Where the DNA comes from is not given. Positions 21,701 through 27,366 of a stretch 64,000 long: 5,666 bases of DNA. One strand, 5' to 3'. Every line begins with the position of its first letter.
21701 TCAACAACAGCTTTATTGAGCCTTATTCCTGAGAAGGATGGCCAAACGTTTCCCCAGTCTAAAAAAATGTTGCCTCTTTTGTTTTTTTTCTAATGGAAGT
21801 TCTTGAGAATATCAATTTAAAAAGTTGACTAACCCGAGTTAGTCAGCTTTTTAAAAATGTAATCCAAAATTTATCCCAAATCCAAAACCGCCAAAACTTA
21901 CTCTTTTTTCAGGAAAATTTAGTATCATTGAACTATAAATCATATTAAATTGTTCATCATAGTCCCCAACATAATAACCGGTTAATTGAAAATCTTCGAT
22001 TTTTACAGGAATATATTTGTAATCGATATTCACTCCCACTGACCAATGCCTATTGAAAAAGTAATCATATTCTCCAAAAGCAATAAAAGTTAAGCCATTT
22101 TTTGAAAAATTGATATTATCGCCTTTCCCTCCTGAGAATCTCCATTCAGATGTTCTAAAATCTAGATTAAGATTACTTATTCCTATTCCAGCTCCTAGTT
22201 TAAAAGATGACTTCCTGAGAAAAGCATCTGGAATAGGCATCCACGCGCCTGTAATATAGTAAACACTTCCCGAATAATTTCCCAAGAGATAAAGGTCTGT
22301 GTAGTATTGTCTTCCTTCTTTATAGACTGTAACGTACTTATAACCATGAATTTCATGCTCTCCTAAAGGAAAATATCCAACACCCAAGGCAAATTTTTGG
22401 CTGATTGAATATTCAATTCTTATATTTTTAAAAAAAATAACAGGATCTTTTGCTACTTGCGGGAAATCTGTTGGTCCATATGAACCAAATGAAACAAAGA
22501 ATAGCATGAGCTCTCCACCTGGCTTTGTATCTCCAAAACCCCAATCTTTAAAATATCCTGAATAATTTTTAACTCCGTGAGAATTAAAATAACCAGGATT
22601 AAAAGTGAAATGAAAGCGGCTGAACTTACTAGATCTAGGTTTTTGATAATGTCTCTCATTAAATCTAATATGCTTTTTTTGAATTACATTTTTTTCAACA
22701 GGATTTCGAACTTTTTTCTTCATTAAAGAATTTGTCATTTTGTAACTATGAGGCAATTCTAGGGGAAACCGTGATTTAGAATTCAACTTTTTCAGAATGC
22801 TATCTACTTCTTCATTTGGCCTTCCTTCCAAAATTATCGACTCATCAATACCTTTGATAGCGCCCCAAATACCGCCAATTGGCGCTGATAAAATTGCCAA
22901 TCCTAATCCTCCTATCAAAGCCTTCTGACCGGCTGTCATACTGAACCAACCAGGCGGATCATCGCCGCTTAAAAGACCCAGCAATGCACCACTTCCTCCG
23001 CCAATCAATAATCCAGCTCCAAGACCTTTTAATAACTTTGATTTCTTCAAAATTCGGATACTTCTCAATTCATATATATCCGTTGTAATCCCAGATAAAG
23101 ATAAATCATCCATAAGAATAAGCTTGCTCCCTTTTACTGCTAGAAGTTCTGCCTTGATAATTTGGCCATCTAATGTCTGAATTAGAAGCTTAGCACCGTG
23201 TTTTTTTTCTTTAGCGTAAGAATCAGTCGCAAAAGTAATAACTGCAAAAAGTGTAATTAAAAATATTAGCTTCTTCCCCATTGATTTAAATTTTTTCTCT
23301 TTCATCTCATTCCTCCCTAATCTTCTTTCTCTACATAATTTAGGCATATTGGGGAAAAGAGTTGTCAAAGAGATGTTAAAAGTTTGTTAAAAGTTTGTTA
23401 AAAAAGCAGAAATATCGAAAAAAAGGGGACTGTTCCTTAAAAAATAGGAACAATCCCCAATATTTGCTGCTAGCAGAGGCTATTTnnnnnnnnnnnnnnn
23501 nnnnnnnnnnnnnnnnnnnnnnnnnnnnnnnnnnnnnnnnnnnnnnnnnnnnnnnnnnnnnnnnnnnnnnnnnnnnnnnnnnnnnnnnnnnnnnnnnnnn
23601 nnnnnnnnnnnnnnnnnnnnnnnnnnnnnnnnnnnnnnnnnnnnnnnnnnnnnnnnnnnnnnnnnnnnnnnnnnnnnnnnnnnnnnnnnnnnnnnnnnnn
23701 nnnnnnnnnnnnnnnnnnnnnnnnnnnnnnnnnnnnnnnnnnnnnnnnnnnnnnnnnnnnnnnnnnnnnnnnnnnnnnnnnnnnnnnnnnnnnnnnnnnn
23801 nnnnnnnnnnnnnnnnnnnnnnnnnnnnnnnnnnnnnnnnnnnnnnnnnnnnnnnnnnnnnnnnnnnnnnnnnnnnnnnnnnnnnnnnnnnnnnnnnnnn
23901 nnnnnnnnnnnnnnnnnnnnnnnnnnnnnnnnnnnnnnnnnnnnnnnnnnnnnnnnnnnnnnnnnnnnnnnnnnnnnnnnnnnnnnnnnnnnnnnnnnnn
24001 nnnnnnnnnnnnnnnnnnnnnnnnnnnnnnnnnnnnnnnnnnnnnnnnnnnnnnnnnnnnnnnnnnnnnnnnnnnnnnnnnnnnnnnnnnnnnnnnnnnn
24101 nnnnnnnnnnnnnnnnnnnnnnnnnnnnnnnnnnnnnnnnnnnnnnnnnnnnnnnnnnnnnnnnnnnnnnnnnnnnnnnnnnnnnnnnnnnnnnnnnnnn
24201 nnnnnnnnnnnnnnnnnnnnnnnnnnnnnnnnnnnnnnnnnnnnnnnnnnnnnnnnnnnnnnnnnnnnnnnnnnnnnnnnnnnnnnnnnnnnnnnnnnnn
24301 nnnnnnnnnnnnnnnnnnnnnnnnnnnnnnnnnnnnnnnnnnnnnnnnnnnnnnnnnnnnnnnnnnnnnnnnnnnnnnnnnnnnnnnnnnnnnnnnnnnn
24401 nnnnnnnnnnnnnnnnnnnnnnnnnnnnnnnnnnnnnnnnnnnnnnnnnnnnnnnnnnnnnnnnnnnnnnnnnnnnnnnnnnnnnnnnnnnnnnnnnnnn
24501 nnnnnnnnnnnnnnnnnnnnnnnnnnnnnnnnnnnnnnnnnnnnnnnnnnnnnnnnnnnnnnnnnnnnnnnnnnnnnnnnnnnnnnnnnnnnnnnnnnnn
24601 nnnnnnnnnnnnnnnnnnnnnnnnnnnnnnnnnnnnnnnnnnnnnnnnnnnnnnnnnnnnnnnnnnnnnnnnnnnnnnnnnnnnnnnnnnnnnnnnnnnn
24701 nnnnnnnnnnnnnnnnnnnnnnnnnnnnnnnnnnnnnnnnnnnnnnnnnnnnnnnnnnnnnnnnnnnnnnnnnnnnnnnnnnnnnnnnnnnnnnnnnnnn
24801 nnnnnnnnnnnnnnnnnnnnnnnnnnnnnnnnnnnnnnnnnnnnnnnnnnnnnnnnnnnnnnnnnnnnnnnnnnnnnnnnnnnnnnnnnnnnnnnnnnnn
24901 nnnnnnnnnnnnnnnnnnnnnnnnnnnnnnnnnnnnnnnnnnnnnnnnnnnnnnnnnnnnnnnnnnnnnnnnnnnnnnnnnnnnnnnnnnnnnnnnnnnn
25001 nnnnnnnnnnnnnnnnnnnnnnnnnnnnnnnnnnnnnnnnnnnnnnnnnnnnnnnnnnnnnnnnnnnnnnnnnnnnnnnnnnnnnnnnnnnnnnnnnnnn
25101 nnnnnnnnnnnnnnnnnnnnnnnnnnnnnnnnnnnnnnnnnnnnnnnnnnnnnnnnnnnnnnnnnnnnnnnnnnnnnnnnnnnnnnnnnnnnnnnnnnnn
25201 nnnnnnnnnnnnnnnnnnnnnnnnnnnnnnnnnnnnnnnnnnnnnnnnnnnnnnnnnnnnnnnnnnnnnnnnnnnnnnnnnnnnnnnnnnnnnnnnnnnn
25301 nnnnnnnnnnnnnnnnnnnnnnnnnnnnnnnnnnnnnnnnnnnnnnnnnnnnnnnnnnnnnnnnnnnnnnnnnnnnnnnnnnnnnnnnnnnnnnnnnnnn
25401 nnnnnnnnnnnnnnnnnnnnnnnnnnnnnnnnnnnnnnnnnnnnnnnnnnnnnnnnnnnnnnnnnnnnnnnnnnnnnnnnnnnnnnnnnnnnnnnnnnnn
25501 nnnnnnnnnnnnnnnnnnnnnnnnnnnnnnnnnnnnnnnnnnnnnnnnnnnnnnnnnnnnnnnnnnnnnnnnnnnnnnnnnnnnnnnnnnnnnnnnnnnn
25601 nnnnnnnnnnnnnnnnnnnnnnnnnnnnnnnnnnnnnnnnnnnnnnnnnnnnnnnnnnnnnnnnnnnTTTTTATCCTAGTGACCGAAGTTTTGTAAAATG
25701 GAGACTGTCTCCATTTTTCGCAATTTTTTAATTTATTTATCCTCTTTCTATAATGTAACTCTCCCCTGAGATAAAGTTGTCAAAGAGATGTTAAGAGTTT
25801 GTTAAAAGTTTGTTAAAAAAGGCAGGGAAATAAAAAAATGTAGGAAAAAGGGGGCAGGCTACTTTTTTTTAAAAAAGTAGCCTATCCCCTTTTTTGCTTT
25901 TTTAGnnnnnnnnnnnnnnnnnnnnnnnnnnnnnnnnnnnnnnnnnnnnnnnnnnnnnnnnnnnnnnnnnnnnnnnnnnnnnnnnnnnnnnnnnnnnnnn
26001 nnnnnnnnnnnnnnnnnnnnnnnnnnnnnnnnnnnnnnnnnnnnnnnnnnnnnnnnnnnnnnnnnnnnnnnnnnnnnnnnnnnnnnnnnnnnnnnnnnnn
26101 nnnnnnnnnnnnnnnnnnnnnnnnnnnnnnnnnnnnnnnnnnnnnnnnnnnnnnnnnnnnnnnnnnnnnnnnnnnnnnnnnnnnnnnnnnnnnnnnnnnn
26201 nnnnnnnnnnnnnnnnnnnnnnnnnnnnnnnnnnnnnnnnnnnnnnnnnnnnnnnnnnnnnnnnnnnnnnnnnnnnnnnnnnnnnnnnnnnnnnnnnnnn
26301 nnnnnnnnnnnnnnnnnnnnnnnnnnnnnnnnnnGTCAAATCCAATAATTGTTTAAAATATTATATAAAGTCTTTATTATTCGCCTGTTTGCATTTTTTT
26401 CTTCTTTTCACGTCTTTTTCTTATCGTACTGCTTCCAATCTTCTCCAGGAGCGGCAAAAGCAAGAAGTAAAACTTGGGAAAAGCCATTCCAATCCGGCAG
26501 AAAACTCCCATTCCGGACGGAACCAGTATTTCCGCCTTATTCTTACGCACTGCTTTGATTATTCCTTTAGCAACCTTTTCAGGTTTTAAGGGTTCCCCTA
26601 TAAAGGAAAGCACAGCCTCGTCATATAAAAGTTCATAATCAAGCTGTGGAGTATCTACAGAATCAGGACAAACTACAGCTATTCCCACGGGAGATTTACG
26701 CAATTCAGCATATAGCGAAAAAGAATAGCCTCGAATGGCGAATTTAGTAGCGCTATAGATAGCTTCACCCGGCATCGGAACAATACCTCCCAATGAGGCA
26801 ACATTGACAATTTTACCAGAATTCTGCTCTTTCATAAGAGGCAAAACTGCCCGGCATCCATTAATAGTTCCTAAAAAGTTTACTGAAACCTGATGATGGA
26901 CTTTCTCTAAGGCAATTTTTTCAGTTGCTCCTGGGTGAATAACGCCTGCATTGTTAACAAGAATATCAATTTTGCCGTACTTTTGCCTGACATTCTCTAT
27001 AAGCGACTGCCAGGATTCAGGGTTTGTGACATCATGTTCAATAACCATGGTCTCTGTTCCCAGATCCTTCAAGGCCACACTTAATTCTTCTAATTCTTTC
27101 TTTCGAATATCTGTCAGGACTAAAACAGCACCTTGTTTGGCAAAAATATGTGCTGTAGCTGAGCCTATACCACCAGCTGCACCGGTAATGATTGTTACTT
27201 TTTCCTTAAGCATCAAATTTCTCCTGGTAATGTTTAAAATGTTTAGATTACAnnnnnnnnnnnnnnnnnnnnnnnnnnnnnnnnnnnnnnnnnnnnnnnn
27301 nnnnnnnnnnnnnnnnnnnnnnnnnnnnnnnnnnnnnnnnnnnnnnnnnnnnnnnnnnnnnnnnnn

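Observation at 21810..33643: Two-component system next to three transcription units sharing an 11-bp-phased four-half-site promoter: a putative novel OmpR-type regulon for a prenyl-lipid / envelope pathway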

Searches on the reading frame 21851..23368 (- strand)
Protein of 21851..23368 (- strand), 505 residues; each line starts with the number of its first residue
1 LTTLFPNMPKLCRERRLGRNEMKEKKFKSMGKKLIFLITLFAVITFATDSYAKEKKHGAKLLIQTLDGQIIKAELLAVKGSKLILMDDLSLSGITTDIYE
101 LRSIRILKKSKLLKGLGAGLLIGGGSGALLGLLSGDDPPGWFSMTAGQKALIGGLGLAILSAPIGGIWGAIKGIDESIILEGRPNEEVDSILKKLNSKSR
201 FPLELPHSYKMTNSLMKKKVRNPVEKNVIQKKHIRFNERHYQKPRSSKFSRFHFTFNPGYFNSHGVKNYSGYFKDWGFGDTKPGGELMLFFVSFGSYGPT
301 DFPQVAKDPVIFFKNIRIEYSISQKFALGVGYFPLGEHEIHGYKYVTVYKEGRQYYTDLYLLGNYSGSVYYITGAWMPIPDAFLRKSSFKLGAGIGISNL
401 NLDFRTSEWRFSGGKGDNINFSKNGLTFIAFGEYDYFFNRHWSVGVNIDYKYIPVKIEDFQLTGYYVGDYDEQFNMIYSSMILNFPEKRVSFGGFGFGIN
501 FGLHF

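Call 10: search_protein_families(library=pfam, proteins=[window:21851-23368:-], max_evalue=0.01)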
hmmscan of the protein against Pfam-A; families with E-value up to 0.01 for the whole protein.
window:21851-23368:- (505 aa): 0 families

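Call 11: search_protein_families(library=ncbifam, proteins=[window:21851-23368:-], max_evalue=0.001)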
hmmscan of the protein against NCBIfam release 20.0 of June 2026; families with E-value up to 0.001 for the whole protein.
window:21851-23368:- (505 aa): 0 families

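Call 57: find_homologous_proteins(query=window:21851-23305:-, max_evalue=0.001)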
Query window:21851-23305:- (484 aa): 68 proteins with E <= 0.001 among 8000 candidates.
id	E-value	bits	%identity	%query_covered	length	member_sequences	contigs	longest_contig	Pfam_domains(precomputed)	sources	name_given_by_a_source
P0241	0.0e+0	1090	99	100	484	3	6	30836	-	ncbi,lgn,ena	ncbi:MAG: hypothetical protein WBC02_05650 [Candidatus Aminicenantaceae bacterium]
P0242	3.9e-218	743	68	100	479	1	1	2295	-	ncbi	-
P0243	2.4e-213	727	67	100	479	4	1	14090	-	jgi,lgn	jgi:hypothetical protein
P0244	1.7e-209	715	67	98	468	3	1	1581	-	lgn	-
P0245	2.9e-201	688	62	97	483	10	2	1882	-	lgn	-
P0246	2.2e-180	619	62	92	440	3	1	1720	-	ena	-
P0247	7.7e-168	577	54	98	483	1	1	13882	-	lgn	-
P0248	3.3e-155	536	52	94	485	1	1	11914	-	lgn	-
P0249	8.5e-151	521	52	98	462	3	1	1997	-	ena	-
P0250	1.6e-150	520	51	98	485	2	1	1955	-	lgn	-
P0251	4.5e-149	515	51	98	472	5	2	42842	-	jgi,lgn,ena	-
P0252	6.4e-149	515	51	99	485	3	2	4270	-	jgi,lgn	jgi:hypothetical protein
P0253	5.3e-146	505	50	96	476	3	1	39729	-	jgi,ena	jgi:hypothetical protein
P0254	1.3e-145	504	48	100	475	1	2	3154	-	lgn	-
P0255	2.8e-144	500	49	100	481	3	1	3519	-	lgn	-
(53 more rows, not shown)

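Call 62: predict_structure(alignment_id=A3)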
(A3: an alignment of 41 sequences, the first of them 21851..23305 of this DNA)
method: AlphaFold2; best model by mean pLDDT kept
length: 484 residues; sequences in the alignment: 41
mean_pLDDT: 78.6   pTM: 0.60
mean pLDDT of the five models: 78.6, 76.5, 76.1, 75.2, 73.6
residues with pLDDT >= 90: 145; 70-90: 239; 50-70: 43; < 50: 57
segments of 3 or more residues with pLDDT < 50: 1-7, 24-33, 186-225
pLDDT, mean of each block of 10 residues (from residue 1): 46 63 45 64 86 87 83 85 79 75 79 78 81 76 67 74 82 85 54 36 31 33 54 88 91 95 80 86 87 87 91 91 88 87 94 88 82 96 91 85 95 84 90 94 88 86 94 89 84
secondary structure, 60 per line:
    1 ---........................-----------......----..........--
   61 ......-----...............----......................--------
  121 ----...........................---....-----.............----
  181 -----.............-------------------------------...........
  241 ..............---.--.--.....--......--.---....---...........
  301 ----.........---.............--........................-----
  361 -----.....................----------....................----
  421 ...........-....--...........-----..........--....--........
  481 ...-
elements in order: H4-27 E39-44 E49-58 E61-66 E72-76 E80-86 H91-112 H125-151 E155-158 H164-176 H186-198 E230-242 H243-254 E264-268 E271-276 E283-286 E290-300 E305-313 E317-329 E332-355 E366-386 E397-416 E421-431 E433-436 E439-449 E455-464 E467-470 E473-483

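Call 65: fold_search(model_id=the predicted structure, library=pdb)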
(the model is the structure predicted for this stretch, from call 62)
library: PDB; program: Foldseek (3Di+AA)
matches with E <= 10: 995; with E <= 0.001: 12
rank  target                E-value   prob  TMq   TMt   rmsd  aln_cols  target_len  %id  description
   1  9fzd_A                1.0e-05  1.00  0.24  0.62  12.9       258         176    9  Structure of OmpA-long in complex with nanobody Nb39 (released 2024-07-17)
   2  9fzc_A                6.9e-05  1.00  0.23  0.57  11.7       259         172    9  Structure of OmpA-short in complex with nanobody Nb01 (released 2024-07-17)
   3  2f1t_A                2.2e-04  1.00  0.22  0.52  11.5       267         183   11  Outer membrane protein OmpW (released 2006-01-24)
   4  3qra                  2.5e-04  1.00  0.20  0.52  12.3       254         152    9  The crystal structure of Ail, the attachment invasion locus protein of Yersinia pestis (released 2011-11-23)
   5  9nh2_A                2.6e-04  1.00  0.27  0.52  13.9       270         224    9  In situ cryo-EM structure of porin III of the Legionella Dot/Icm T4SS machine (released 2025-09-17)
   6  2x27                  2.9e-04  1.00  0.22  0.46  11.4       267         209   10  Crystal structure of the outer membrane protein OprG from Pseudomonas aeruginosa (released 2010-12-15)
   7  9nh1_B                3.6e-04  1.00  0.24  0.39  12.6       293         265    9  In situ cryo-EM structure of porin I of the Legionella Dot/Icm T4SS machine (released 2025-09-17)
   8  9nh1_A                3.8e-04  1.00  0.23  0.39  13.4       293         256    9  In situ cryo-EM structure of porin I of the Legionella Dot/Icm T4SS machine (released 2025-09-17)
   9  2r4l_B                4.7e-04  0.25  0.10  0.11  28.1       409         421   10  Crystal structure of the long-chain fatty acid transporter FadL mutant P34A (released 2008-09-16)
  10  3qrc_B                7.5e-04  1.00  0.22  0.57  12.5       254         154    9  The crystal structure of Ail, the attachment invasion locus protein of Yersinia pestis, in complex with the heparin an (released 2011-11-23)
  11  3pgu                  7.9e-04  0.16  0.10  0.11  23.7       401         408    9  Phe3Glu mutant of EcFadL (released 2011-05-25)
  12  3dzm_A                9.3e-04  1.00  0.21  0.43  10.8       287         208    8  Crystal structure of a major outer membrane protein from Thermus thermophilus HB27 (released 2008-12-23)
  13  3qrc_A                1.1e-03  1.00  0.22  0.60  12.7       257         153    8  The crystal structure of Ail, the attachment invasion locus protein of Yersinia pestis, in complex with the heparin an (released 2011-11-23)
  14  2r4n_A                1.2e-03  0.25  0.11  0.12  27.5       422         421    9  Crystal structure of the long-chain fatty acid transporter FadL mutant N33A (released 2008-09-16)
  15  1i78_A                1.6e-03  0.97  0.19  0.29  21.0       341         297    9  CRYSTAL STRUCTURE OF OUTER MEMBRANE PROTEASE OMPT FROM ESCHERICHIA COLI (released 2001-10-03)
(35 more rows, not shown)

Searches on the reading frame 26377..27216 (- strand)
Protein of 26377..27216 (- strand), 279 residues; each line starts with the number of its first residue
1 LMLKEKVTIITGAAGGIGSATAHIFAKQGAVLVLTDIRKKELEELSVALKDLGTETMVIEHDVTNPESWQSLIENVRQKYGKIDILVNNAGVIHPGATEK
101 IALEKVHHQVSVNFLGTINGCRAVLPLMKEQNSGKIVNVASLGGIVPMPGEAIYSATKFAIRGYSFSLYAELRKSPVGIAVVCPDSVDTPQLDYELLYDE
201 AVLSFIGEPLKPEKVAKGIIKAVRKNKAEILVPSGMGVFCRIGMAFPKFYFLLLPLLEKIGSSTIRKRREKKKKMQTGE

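Call 10: search_protein_families(library=pfam, proteins=[window:26377-27216:-], max_evalue=0.01)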
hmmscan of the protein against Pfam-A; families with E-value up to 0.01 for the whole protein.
window:26377-27216:- (279 aa): 9 families
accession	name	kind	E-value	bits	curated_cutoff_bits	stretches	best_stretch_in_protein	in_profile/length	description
PF00106.31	adh_short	-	8.3e-53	179.2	26.6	1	6-191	1-186/195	short chain dehydrogenase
PF13561.12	adh_short_C2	-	2.8e-40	138.8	27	1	12-193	1-182/236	Enoyl-(Acyl carrier protein) reductase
PF08659.16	KR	-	1.8e-16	61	22.6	1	8-157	3-152/180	KR domain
PF01370.27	Epimerase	-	8.3e-06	25.8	20.9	1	9-111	2-93/240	NAD dependent epimerase/dehydratase family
PF13460.12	NAD_binding_10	-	0.00091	19.6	27.2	0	12-143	1-100/184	NAD(P)H-binding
PF00056.29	Ldh_1_N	-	0.0016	18.9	27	1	9-56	4-53/141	lactate/malate dehydrogenase, NAD binding domain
PF03435.24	Sacchrp_dh_NADP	-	0.0018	19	25.1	1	10-110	3-96/129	Saccharopine dehydrogenase NADP binding domain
PF16363.11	GDP_Man_Dehyd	-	0.0028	17.6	27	1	9-95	1-88/332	GDP-mannose 4,6 dehydratase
PF02737.24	3HCDH_N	-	0.0033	17.8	22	1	10-78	5-69/180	3-hydroxyacyl-CoA dehydrogenase, NAD binding domain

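Call 11: search_protein_families(library=ncbifam, proteins=[window:26377-27216:-], max_evalue=0.001)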
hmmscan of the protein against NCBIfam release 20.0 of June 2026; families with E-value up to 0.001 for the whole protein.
window:26377-27216:- (279 aa): 230 families (the best 25 are shown)
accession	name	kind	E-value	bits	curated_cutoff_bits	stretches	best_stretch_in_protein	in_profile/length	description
NF005878.0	PRK07825.1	subfamily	1.7e-59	201.4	287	1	3-249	7-243/278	short chain dehydrogenase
NF004825.0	PRK06181.1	equivalog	6.5e-51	173.2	215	1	3-229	4-234/268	SDR family oxidoreductase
NF006123.0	PRK08267.1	equivalog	7.6e-50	169.6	261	1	6-246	3-244/261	SDR family oxidoreductase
NF005495.0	PRK07109.1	subfamily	1.6e-48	165.7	264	1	2-250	5-255/334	SDR family oxidoreductase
NF004792.0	PRK06139.1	equivalog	1.1e-47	162.7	308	1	3-234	6-238/327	SDR family oxidoreductase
NF004196.0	PRK05650.1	equivalog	1.5e-47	161.9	297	1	7-193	4-190/272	SDR family oxidoreductase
NF004514.1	PRK05855.1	equivalog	3.1e-47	161.4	455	1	3-229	311-549/578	SDR family oxidoreductase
NF004823.0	PRK06179.1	subfamily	2.9e-46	158.1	310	1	2-203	2-194/271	oxidoreductase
NF005881.0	PRK07832.1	equivalog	2e-44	151.9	296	1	3-231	7-246/287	SDR family oxidoreductase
NF049977.1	KDhSphingRedKdsR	equivalog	3.5e-44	151.2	400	1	4-189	2-178/267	3-ketodihydrosphingosine reductase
NF005372.1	PRK06914.1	subfamily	5.7e-43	147.1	320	1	5-190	2-188/279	SDR family oxidoreductase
NF009093.0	PRK12429.1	subfamily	6.1e-43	147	258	1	1-193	1-193/259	3-hydroxybutyrate dehydrogenase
TIGR01963.1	PHB_DH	subfamily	6.1e-43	146.9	307.05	1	6-193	2-189/255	3-hydroxybutyrate dehydrogenase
NF004824.0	PRK06180.1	subfamily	2e-42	145.3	298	1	4-189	3-185/279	oxidoreductase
NF006080.0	PRK08226.1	equivalog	7.6e-42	143.5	356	1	3-223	4-216/263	SDR family oxidoreductase UcpA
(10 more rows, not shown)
